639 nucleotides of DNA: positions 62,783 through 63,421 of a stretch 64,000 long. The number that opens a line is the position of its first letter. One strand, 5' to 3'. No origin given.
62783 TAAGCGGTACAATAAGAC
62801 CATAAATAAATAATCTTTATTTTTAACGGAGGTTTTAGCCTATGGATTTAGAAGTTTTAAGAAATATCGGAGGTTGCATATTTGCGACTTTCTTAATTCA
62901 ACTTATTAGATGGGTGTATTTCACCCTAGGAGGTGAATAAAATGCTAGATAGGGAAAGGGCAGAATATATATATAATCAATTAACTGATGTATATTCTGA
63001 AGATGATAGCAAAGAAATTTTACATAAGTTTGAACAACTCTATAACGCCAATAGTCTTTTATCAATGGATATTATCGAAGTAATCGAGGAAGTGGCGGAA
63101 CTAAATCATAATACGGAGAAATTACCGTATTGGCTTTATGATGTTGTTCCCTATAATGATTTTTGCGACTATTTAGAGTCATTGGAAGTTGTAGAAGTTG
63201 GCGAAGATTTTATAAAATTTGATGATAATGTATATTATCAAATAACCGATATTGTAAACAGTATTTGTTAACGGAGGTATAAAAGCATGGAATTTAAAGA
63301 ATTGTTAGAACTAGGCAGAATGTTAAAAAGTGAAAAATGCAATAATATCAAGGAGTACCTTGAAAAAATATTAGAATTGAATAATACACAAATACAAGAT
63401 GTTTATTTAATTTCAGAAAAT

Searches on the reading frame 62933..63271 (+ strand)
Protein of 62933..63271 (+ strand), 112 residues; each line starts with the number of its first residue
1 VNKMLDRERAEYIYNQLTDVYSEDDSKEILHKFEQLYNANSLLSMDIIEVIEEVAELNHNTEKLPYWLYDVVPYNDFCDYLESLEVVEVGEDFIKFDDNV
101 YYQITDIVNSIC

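Call 54: search_protein_families(library=pfam, proteins=[window:62933-63271:+], max_evalue=0.05)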
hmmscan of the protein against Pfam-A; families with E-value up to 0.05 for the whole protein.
window:62933-63271:+ (112 aa): 1 family
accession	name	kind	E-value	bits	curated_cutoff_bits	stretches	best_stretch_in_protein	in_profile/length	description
PF14173.11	ComGG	-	0.028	15.3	25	0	27-61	5-39/95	ComG operon protein 7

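Call 55: search_protein_families(library=phrogs, proteins=[window:62933-63271:+], max_evalue=0.01)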
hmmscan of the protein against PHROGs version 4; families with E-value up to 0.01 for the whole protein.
window:62933-63271:+ (112 aa): 0 families
